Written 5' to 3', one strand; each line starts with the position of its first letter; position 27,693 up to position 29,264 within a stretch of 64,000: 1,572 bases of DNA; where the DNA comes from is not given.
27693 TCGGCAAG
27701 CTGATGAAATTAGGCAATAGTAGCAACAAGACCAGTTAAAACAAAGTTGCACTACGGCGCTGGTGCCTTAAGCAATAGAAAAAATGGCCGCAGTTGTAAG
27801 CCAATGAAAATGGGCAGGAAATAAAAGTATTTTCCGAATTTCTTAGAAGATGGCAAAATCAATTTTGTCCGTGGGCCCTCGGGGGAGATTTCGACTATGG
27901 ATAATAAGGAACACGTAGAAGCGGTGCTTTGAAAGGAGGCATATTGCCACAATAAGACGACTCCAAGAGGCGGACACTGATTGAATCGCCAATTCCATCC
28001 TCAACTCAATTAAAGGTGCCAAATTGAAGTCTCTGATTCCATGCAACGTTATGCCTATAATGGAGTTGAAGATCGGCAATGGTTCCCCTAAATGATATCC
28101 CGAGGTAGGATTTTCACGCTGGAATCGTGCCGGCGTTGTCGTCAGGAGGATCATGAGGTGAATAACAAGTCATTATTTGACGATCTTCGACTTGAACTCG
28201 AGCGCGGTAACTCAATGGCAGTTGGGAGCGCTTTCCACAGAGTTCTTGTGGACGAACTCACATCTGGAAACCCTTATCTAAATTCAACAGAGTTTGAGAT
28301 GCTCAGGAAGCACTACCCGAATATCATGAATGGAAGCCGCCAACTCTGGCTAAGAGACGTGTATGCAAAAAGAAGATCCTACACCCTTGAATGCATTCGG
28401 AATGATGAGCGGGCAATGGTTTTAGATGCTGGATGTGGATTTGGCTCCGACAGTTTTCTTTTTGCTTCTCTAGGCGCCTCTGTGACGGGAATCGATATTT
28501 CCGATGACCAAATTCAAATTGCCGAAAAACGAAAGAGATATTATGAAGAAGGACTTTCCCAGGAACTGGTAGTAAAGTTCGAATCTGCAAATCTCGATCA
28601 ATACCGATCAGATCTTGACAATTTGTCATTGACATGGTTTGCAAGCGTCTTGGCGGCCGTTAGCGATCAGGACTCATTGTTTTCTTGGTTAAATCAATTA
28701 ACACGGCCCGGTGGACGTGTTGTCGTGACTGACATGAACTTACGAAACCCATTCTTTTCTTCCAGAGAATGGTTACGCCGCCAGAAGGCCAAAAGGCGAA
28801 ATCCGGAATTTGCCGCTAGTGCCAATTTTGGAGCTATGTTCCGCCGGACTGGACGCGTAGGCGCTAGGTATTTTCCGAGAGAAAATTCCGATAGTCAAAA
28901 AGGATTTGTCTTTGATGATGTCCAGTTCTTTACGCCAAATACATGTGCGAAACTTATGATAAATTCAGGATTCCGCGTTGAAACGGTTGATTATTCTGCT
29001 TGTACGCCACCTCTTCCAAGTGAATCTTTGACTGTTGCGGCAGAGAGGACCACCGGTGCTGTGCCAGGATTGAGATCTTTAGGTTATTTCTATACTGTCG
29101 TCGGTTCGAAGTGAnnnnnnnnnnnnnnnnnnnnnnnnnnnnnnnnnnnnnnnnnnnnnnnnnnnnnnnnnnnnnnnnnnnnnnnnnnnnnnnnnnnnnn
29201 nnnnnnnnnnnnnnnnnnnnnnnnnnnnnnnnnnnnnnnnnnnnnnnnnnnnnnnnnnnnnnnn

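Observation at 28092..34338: Translationally coupled methyltransferase / 934-aa orphan / double-GT operon: candidate undescribed exopolysaccharide module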

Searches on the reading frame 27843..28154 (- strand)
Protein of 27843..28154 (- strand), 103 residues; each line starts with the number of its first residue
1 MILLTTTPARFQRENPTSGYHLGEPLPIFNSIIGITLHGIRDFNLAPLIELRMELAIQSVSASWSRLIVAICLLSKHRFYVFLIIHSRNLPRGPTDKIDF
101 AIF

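Call 19: search_protein_families(library=pfam, proteins=[window:27843-28154:-], max_evalue=0.001)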
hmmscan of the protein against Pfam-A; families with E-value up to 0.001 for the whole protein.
window:27843-28154:- (103 aa): 0 families

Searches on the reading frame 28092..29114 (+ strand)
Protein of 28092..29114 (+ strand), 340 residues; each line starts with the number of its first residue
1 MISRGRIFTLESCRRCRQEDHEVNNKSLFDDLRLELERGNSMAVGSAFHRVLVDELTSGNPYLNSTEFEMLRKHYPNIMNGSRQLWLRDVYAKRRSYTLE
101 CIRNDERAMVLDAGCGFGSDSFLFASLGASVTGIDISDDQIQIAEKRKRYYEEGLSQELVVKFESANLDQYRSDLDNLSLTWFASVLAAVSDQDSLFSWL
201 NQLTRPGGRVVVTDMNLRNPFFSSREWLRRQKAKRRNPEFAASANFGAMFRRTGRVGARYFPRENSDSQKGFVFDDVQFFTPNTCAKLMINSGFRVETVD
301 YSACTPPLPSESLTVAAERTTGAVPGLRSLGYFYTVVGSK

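Call 4: search_protein_families(library=pfam, proteins=[window:28092-29114:+], max_evalue=0.1)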
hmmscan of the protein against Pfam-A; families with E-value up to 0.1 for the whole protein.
window:28092-29114:+ (340 aa): 14 families
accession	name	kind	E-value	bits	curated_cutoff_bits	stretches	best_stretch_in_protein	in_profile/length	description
PF13847.12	Methyltransf_31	-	4.1e-14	52.9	27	1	108-227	5-122/145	Methyltransferase domain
PF13649.12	Methyltransf_25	-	6.7e-11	43.2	27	1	110-208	1-97/97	Methyltransferase domain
PF13489.12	Methyltransf_23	-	1.5e-10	41.4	27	1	103-296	19-161/164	Methyltransferase domain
PF08241.18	Methyltransf_11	-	3.9e-10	40.7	21.2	1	111-212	1-95/95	Methyltransferase domain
PF08242.18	Methyltransf_12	-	1.8e-09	38.6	30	1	111-210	1-98/98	Methyltransferase domain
PF02353.26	CMAS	-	3.9e-05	23.5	27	1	93-213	49-165/273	Mycolic acid cyclopropane synthetase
PF04445.19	SAM_MT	-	0.00046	20.1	26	1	103-134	68-99/230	Putative SAM-dependent methyltransferase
PF03848.20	TehB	-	0.0011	18.8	20.4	1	101-171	25-95/193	Tellurite resistance protein TehB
PF09445.16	Methyltransf_15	-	0.0012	18.9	22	1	109-152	3-46/165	RNA cap guanine-N2 methyltransferase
PF01209.24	Ubie_methyltran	-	0.0015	18.3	20.1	1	93-215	34-154/233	ubiE/COQ5 methyltransferase family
PF05724.17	TPMT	-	0.0067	16.6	26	1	107-174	38-105/218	Thiopurine S-methyltransferase (TPMT)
PF03291.22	mRNA_G-N7_MeTrfase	-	0.029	13.9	26.6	1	105-152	60-106/315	mRNA (guanine-N(7))-methyltransferase domain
PF03721.20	UDPG_MGDP_dh_N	-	0.031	14.3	27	1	121-168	16-64/187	UDP-glucose/GDP-mannose dehydrogenase family, NAD binding domain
PF13679.12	Methyltransf_32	-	0.094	13.1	27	0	102-157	21-80/143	Methyltransferase domain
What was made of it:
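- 28158..29114 (+): Class I SAM-dependent methyltransferase, 318 aa from the GTG at 28158. The longest ORF starts at the ATG at 28092 (340 aa). It is soluble. Pfam Methyltransf_31 at 4e-14, plus Methyltransf_25, _23, _11 and _12 (call 4).
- On Class I SAM-dependent methyltransferases: Methyltransf_31 scores 52.9 bits against a cut-off of 27, and four further models match (call 4).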

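Call 5: search_protein_families(library=ncbifam, proteins=[window:28092-29114:+], max_evalue=0.1)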
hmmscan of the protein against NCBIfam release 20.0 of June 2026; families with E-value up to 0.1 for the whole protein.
window:28092-29114:+ (340 aa): 41 families (the best 25 are shown)
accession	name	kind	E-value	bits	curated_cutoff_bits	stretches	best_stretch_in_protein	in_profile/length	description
TIGR02021.1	BchM-ChlM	equivalog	3.7e-11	42.8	158.9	1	62-178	8-122/218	magnesium protoporphyrin IX methyltransferase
NF045667.1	MTase_DVU1556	equivalog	5.3e-10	39.1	155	1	99-222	15-129/213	DVU_1556 family methyltransferase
NF043040.1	corrin_prot_MT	hypoth_equivalog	7.9e-10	38.5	180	1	106-215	41-150/216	corrinoid protein-associated methyltransferase CpaM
TIGR01983.1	UbiG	equivalog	1.1e-09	38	102.95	1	79-216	25-155/228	bifunctional 2-polyprenyl-6-hydroxyphenol methylase/3-demethylubiquinol 3-O-methyltransferase UbiG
NF008264.0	PRK11036.1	equivalog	7.9e-09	35.3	366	1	105-216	43-151/261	tRNA uridine 5-oxyacetic acid(34) methyltransferase CmoM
NF007610.0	PRK10258.1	equivalog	5e-08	32.6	342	1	99-214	35-140/251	malonyl-ACP O-methyltransferase BioC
NF053839.1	CPFASynBruc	equivalog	2.9e-07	29.8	600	1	104-228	172-292/410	cyclopropane fatty acid synthase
TIGR04345.1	ovoA_Cterm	equivalog_domain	8.5e-07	28.7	170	1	87-148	22-83/242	putative 4-mercaptohistidine N1-methyltransferase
NF045649.1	2X_seleno_MduS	exception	1.2e-06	27.7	380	1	96-159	31-92/338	methyltransferase domain-containing selenoprotein MduS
TIGR02072.1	BioC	equivalog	1.9e-06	27.9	184.95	1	99-216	27-136/244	malonyl-ACP O-methyltransferase BioC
NF047649.1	MTase_UXPK_star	exception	3.2e-06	26.4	460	1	97-218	70-187/283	methyltransferase/UXPK-star double selenoprotein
NF041537.1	ArsM_AhpD_UU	exception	3.4e-06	26.1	510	1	108-256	78-223/345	arsenite methyltransferase/AhpD domain selenoprotein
NF041943.1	GPPMT_Stmyces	equivalog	4.1e-06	26.9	400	1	108-212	79-179/272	geranyl diphosphate 2-C-methyltransferase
NF001241.0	PRK00216.1-2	equivalog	6.7e-06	25.9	327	1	95-216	40-151/231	demethylmenaquinone methyltransferase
NF040703.1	cyclopro_CfaB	exception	7.4e-06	25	650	1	103-211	156-262/393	C17 cyclopropane fatty acid synthase CfaB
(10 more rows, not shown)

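Call 26: search_protein_families(library=padloc, proteins=[window:28158-29114:+], max_evalue=0.01)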
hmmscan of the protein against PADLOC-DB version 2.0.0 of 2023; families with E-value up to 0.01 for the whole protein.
window:28158-29114:+ (318 aa): 2 families
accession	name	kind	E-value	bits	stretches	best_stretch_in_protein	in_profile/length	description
PDLC04134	mad2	-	2e-09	34.8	1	73-191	280-395/492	mads_2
PDLC03339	MTase_II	-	0.0071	13.1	1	80-127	225-272/399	Type II methyltransferase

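Call 72: search_solved_structures(query=window:28158-29111:+, max_evalue=0.001)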
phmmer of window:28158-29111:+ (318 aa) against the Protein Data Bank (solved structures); distinct sequences matched with E-value up to 0.001: 37.
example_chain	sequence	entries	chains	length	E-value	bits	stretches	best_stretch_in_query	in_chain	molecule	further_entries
8zc8_A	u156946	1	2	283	3.3e-07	33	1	77-200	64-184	MitM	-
21zq_A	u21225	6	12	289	3.5e-07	33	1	77-200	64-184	MitM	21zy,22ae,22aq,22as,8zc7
5wp5_A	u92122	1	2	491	6.9e-07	32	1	87-199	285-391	Phosphomethylethanolamine N-methyltransferase 2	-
5wp4_A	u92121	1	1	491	7.9e-07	31.8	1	87-229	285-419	Phosphoethanolamine N-methyltransferase 1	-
3sm3_A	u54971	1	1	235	2e-06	30.4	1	85-192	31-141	SAM-dependent methyltransferases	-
3mgg_A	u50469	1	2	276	1.9e-05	27.2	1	85-194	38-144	Methyltransferase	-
4nec_A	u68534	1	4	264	2.5e-05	26.9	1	85-125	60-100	Putative SAM-dependent methyltransferase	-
1ve3_A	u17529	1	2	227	2.5e-05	26.8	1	83-132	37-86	hypothetical protein PH0226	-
4kdr_A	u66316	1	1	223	3e-05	26.6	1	86-196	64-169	3-demethylubiquinone-9 3-methyltransferase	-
5dpm_A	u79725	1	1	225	3e-05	26.6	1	86-196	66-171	Ubiquinone biosynthesis O-methyltransferase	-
3bus_A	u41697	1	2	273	3.7e-05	26.3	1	81-200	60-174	Methyltransferase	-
4kdc_A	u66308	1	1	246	3.9e-05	26.2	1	86-196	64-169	3-demethylubiquinone-9 3-methyltransferase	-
5jdz_A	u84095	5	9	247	5.5e-05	25.7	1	86-191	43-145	Methyl transferase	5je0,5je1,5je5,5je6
5jdy_A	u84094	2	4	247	5.5e-05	25.7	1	86-191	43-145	Methyl transferase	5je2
5je3_A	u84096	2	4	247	5.5e-05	25.7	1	86-191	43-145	Methyl transferase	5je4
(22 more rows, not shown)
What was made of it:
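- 28158..29114 (+): Best PDB matches are generic class I enzymes: MitM and phosphoethanolamine N-methyltransferases at E about 3e-7 (call 72).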
